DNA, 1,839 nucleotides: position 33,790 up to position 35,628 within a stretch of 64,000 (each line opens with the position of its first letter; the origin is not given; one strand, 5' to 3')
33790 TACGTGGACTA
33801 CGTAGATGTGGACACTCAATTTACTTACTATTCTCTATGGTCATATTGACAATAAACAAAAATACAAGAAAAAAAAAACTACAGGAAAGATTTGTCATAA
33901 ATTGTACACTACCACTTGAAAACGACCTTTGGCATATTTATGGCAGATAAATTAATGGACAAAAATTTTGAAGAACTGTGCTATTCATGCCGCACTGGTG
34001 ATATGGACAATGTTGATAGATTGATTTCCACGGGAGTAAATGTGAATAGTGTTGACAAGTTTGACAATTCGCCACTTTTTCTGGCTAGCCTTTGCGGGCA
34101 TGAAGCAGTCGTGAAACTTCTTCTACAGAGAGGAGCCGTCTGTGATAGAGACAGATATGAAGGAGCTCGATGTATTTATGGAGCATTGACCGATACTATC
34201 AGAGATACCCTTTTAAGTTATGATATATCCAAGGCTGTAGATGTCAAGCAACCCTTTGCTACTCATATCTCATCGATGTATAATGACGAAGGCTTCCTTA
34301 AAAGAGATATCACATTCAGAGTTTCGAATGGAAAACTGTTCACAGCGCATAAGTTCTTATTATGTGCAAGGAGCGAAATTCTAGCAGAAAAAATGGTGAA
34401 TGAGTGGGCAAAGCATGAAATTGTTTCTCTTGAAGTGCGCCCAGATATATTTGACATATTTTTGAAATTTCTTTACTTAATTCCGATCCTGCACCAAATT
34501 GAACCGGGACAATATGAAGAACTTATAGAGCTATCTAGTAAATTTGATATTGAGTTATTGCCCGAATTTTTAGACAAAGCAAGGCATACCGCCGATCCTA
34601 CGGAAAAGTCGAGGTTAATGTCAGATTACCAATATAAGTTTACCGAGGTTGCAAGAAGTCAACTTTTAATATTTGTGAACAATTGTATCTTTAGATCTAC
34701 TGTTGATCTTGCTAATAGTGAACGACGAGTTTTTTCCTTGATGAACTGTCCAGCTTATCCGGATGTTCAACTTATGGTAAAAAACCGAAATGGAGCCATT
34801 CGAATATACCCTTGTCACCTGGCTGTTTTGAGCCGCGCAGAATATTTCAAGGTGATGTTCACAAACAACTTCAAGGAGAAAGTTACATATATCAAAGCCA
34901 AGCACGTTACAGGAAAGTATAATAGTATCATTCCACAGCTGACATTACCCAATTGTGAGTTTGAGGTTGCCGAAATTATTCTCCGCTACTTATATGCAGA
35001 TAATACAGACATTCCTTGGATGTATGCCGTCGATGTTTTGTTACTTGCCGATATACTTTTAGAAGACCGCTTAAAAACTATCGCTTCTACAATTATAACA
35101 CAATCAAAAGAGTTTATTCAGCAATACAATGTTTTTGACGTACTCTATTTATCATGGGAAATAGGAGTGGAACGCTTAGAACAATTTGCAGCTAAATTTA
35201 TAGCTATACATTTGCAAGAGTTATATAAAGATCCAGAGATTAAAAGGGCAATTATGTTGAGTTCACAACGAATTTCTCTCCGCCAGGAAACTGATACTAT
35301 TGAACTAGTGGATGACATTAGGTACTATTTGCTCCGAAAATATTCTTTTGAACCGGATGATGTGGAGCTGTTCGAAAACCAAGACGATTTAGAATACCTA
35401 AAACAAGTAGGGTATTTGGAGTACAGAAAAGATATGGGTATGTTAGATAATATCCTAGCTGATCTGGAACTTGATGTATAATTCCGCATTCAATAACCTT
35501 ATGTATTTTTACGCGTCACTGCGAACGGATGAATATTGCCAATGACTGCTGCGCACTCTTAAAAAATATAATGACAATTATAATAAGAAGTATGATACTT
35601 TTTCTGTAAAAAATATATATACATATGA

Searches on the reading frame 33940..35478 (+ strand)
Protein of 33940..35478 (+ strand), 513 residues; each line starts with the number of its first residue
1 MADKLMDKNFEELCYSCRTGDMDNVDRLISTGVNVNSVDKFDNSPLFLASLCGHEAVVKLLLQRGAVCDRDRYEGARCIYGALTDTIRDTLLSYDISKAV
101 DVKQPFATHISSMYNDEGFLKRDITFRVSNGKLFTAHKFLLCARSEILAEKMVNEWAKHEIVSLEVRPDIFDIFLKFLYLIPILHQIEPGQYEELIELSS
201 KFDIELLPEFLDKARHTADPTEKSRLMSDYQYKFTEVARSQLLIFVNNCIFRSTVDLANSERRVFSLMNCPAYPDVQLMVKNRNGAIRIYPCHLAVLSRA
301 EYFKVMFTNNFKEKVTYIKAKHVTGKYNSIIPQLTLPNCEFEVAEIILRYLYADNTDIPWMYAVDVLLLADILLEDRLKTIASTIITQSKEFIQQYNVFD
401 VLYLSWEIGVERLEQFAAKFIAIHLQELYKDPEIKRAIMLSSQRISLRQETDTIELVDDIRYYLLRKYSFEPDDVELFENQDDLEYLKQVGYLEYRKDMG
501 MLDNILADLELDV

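Call 10: find_encoding_contigs(protein=P0040, flank=6000, max_places=2)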
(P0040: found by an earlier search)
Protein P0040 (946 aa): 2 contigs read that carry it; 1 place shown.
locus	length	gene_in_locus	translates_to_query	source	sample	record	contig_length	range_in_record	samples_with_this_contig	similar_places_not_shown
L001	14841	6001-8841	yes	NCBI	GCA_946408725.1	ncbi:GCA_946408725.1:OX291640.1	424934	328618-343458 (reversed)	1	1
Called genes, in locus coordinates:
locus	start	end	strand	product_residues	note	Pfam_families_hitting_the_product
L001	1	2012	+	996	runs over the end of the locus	PF00270:DEAD, PF04851:ResIII, PF00271:Helicase_C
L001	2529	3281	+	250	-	PF00076:RRM_1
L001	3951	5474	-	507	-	PF00023:Ank (faint), PF12796:Ank_2 (weak), PF13637:Ank_4 (weak), PF00651:BTB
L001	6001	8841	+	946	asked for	PF02383:Syja_N, PF22669:Exo_endo_phos2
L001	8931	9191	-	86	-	-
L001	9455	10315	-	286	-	PF10609:ParA, PF13614:AAA_31 (faint), PF01656:CbiA (weak), PF09140:MipZ (weak)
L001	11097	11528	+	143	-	-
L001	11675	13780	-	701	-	PF00085:Thioredoxin, PF04756:OST3_OST6 (faint), PF13848:Thioredoxin_6 (weak)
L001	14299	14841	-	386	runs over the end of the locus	PF00153:Mito_carr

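Call 11: find_homologous_proteins(query=P0001, max_evalue=1e-20)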
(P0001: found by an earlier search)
Query P0001 (513 aa): 261 proteins with E <= 1e-20 among 7117 candidates; the best 120 are listed.
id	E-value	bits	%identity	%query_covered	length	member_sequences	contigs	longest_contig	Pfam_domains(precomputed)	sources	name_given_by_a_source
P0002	0.0e+0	1141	99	100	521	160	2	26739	PF00651.38,PF12796.14,PF00023.37,PF13637.13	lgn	-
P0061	0.0e+0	1017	87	100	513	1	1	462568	PF00651.38,PF12796.14,PF00023.37,PF13637.13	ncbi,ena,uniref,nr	ncbi:hypothetical protein SMKI_09G1660 [Saccharomyces mikatae IFO 1815]|uniref:BTB domain-containing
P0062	3.5e-292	988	85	100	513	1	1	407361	PF00651.38,PF12796.14,PF00023.37,PF13637.13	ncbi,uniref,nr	ncbi:YIL001W [Saccharomyces arboricola H-6]|uniref:YIL001W n=1 Tax=Saccharomyces arboricola (strain 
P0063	6.0e-289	977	83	100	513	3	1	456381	PF00651.38,PF12796.14,PF00023.37,PF13637.13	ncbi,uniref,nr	ncbi:uncharacterized protein SKDI_09G1630 [Saccharomyces kudriavzevii IFO 1802]|uniref:BTB domain-co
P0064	1.0e-276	937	80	99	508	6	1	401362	PF00651.38,PF12796.14,PF00023.37,PF13637.13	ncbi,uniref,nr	ncbi:uncharacterized protein DI49_2779 [Saccharomyces eubayanus]|uniref:uncharacterized protein n=1 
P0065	8.3e-181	620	54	99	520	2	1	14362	PF00651.38,PF12796.14,PF00023.37,PF13637.13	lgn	-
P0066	2.9e-180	619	55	99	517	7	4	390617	PF00651.38,PF12796.14,PF00023.37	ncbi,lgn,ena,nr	ncbi:probable Ankyrin repeat-containing protein YIL001W [Zygosaccharomyces bailii]|nr:probable Ankyr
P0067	8.0e-179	614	55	99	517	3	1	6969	PF00651.38,PF12796.14,PF00023.37,PF13637.13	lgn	-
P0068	3.1e-177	609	54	99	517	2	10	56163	PF00651.38,PF12796.14,PF00023.37,PF13637.13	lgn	-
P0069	3.7e-176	605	54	99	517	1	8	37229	PF00651.38,PF12796.14,PF00023.37,PF13637.13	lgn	-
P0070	2.3e-175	602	54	99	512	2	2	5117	PF00651.38,PF12796.14,PF00023.37,PF13637.13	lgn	-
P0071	1.8e-174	599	54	99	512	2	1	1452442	PF00651.38,PF12796.14,PF00023.37,PF13637.13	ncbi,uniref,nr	ncbi:hypothetical protein ZYGR_0N03980 [Zygosaccharomyces rouxii]|uniref:BTB domain-containing prote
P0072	1.3e-172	593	53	99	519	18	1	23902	PF00651.38,PF12796.14,PF00023.37,PF13637.13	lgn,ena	-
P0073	1.9e-172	593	53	99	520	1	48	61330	PF00651.38,PF12796.14,PF00023.37,PF13637.13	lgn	-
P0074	2.4e-172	592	54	99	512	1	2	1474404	PF00651.38,PF12796.14,PF00023.37,PF13637.13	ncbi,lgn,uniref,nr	ncbi:hypothetical protein ZYGR_0AK04060 [Zygosaccharomyces rouxii]|uniref:BTB domain-containing prot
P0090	5.6e-161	555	51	98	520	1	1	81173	PF00651.38,PF12796.14,PF00023.37,PF13637.13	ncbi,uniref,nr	ncbi:hypothetical protein Kpol_499p22 [Vanderwaltozyma polyspora DSM 70294]|uniref:BTB domain-contai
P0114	6.2e-141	489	47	98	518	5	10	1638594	PF00651.38,PF12796.14,PF00023.37,PF13637.13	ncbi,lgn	ncbi:hypothetical protein ACU8KH_04110 [Lachancea thermotolerans]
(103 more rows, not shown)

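Call 12: find_encoding_contigs(protein=P0061, flank=3000, max_places=1)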
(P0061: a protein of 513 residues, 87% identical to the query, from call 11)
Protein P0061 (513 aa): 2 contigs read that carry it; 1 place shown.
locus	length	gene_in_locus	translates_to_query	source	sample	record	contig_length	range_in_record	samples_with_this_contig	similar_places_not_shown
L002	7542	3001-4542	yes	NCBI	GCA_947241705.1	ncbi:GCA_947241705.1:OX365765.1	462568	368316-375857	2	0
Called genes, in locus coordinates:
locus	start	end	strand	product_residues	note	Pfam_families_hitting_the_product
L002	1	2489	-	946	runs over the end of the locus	PF02383:Syja_N, PF22669:Exo_endo_phos2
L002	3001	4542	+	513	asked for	PF00023:Ank (faint), PF12796:Ank_2 (weak), PF13637:Ank_4, PF00651:BTB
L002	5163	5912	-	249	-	PF00076:RRM_1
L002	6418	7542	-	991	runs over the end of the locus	PF00270:DEAD, PF04851:ResIII, PF00271:Helicase_C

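Call 13: find_encoding_contigs(protein=P0062, flank=3000, max_places=1)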
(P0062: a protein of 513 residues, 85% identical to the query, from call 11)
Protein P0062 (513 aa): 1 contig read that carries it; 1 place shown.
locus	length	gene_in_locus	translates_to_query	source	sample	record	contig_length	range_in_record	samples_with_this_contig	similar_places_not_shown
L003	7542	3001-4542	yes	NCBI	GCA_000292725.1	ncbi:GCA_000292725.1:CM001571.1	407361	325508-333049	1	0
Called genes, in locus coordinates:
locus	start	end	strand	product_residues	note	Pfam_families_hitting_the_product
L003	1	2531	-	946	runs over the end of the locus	PF02383:Syja_N, PF22669:Exo_endo_phos2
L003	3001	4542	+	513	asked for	PF00023:Ank (faint), PF12796:Ank_2, PF13637:Ank_4, PF00651:BTB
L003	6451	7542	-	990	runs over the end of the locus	PF00270:DEAD, PF04851:ResIII, PF00271:Helicase_C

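Call 14: find_encoding_contigs(protein=P0063, flank=3000, max_places=1)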
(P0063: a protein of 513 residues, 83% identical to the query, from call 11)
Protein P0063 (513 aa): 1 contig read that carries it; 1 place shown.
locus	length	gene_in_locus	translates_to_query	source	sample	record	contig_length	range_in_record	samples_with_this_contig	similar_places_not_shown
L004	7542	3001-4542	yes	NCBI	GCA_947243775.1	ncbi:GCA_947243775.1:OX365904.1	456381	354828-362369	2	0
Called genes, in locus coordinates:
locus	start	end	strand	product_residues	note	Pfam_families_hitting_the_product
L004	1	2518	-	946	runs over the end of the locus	PF02383:Syja_N, PF22669:Exo_endo_phos2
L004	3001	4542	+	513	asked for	PF00023:Ank (faint), PF12796:Ank_2 (weak), PF13637:Ank_4, PF00651:BTB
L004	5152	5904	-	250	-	PF00076:RRM_1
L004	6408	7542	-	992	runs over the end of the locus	PF00270:DEAD, PF04851:ResIII, PF00271:Helicase_C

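Call 15: find_encoding_contigs(protein=P0041, flank=6000, max_places=1)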
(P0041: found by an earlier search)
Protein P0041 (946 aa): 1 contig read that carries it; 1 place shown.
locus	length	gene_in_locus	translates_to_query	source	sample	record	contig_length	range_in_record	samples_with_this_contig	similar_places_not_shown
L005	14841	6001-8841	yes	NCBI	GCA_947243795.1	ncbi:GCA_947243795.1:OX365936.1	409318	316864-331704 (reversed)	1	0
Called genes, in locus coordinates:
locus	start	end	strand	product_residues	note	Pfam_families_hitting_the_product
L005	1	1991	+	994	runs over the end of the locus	PF00270:DEAD, PF04851:ResIII, PF00271:Helicase_C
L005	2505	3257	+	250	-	PF00076:RRM_1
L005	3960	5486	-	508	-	PF00023:Ank (faint), PF12796:Ank_2 (weak), PF13637:Ank_4 (weak), PF00651:BTB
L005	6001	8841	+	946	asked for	PF02383:Syja_N, PF22669:Exo_endo_phos2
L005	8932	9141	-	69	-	-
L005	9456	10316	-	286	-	PF10609:ParA, PF13614:AAA_31 (weak), PF01656:CbiA (weak), PF02374:ArsA_ATPase (faint), PF09140:MipZ (weak)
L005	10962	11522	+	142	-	-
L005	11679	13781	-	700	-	PF00085:Thioredoxin, PF04756:OST3_OST6 (faint)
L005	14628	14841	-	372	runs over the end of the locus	PF00153:Mito_carr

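Call 35: find_encoding_contigs(protein=P0090, flank=5000, max_places=1)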
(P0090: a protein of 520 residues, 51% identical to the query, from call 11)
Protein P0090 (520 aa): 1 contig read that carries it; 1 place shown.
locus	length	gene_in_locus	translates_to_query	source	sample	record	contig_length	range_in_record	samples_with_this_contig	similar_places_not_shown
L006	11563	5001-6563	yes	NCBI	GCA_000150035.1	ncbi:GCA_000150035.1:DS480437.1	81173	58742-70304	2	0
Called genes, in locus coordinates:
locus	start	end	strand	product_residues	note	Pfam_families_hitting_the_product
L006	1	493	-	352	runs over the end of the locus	-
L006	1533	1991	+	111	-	PF01920:Prefoldin_2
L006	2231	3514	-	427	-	PF03345:OST48_N, PF23358:OST48_MD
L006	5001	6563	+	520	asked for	PF00023:Ank (faint), PF12796:Ank_2, PF13637:Ank_4, PF00651:BTB (faint)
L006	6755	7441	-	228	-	PF03896:TRAP_alpha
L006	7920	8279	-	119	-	PF00076:RRM_1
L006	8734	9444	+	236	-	PF09420:Nop16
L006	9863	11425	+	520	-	PF08701:GN3L_Grn1, PF00350:Dynamin_N (faint), PF01926:MMR_HSR1, PF02421:FeoB_N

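Call 36: find_encoding_contigs(protein=P0071, flank=5000, max_places=1)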
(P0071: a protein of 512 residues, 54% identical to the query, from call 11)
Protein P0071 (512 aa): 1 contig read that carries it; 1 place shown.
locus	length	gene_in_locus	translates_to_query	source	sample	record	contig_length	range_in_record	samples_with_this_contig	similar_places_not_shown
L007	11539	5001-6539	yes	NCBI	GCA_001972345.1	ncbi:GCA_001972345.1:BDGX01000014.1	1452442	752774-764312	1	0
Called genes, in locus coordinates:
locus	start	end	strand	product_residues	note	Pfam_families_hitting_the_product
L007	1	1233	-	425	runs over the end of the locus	PF03345:OST48_N, PF23358:OST48_MD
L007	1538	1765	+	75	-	-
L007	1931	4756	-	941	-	PF02383:Syja_N, PF22669:Exo_endo_phos2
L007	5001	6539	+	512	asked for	PF00023:Ank (faint), PF12796:Ank_2, PF13637:Ank_4, PF00651:BTB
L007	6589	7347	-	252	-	PF03896:TRAP_alpha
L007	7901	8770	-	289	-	PF00076:RRM_1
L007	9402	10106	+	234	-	PF09420:Nop16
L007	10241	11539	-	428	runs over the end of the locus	PF20511:PMI_typeI_cat, PF20512:PMI_typeI_hel, PF01238:PMI_typeI_C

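Call 37: find_encoding_contigs(protein=P0114, flank=5000, max_places=1)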
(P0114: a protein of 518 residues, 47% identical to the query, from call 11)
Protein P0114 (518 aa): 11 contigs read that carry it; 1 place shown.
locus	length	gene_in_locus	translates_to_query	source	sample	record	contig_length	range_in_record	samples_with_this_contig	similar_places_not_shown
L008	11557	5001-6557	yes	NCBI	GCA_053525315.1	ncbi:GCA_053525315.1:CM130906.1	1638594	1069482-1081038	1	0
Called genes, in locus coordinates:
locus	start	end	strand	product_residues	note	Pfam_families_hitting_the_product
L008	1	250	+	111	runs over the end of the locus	PF01920:Prefoldin_2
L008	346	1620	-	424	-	PF03345:OST48_N, PF23358:OST48_MD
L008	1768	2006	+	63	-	-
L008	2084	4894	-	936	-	PF02383:Syja_N, PF03372:Exo_endo_phos (weak), PF22669:Exo_endo_phos2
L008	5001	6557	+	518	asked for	PF00023:Ank (faint), PF12796:Ank_2 (weak), PF13637:Ank_4 (weak), PF00651:BTB (weak)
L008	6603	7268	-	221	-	PF03896:TRAP_alpha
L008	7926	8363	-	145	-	PF00076:RRM_1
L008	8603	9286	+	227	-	PF09420:Nop16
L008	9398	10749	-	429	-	PF20511:PMI_typeI_cat, PF20512:PMI_typeI_hel, PF01238:PMI_typeI_C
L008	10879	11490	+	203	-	PF21711:DCTN5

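Call 38: find_encoding_contigs(protein=P0001, flank=1500, max_places=10)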
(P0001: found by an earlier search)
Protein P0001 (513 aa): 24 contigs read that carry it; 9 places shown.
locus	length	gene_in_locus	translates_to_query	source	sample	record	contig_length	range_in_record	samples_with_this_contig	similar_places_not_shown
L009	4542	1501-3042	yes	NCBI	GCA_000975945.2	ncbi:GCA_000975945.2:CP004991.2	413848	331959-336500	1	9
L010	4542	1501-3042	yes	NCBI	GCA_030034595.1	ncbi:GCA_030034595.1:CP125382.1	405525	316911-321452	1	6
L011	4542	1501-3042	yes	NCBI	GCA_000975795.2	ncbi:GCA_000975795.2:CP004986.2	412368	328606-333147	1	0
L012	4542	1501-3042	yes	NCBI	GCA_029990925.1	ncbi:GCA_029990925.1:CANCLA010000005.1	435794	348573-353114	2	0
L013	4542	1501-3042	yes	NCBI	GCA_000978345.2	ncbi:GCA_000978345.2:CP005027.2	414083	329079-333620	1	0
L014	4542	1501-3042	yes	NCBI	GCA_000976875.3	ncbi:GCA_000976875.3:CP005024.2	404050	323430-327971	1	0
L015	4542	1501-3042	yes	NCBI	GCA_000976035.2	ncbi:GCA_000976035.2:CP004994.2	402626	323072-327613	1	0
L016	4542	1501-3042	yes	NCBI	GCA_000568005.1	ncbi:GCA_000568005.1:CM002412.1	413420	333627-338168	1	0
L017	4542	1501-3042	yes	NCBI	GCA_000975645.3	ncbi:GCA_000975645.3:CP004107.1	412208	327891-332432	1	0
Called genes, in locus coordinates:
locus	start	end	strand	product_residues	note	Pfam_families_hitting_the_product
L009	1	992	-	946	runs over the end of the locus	PF02383:Syja_N, PF22669:Exo_endo_phos2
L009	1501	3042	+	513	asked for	PF00023:Ank (faint), PF12796:Ank_2 (weak), PF13637:Ank_4, PF00651:BTB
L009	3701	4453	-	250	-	PF00076:RRM_1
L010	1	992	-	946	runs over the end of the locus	PF02383:Syja_N, PF22669:Exo_endo_phos2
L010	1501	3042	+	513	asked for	PF00023:Ank (faint), PF12796:Ank_2 (weak), PF13637:Ank_4, PF00651:BTB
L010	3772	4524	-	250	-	PF00076:RRM_1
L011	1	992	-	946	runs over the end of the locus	PF02383:Syja_N, PF22669:Exo_endo_phos2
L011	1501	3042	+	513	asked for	PF00023:Ank (faint), PF12796:Ank_2 (weak), PF13637:Ank_4, PF00651:BTB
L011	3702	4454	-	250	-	PF00076:RRM_1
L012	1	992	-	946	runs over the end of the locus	PF02383:Syja_N, PF22669:Exo_endo_phos2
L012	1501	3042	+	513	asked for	PF00023:Ank (faint), PF12796:Ank_2 (weak), PF13637:Ank_4, PF00651:BTB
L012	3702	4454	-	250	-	PF00076:RRM_1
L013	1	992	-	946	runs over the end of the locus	PF02383:Syja_N, PF22669:Exo_endo_phos2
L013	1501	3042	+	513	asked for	PF00023:Ank (faint), PF12796:Ank_2 (weak), PF13637:Ank_4, PF00651:BTB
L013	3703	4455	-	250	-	PF00076:RRM_1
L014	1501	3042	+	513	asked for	PF00023:Ank (faint), PF12796:Ank_2 (weak), PF13637:Ank_4, PF00651:BTB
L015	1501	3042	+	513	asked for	PF00023:Ank (faint), PF12796:Ank_2 (weak), PF13637:Ank_4, PF00651:BTB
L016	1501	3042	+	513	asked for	PF00023:Ank (faint), PF12796:Ank_2 (weak), PF13637:Ank_4, PF00651:BTB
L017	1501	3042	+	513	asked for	PF00023:Ank (faint), PF12796:Ank_2 (weak), PF13637:Ank_4, PF00651:BTB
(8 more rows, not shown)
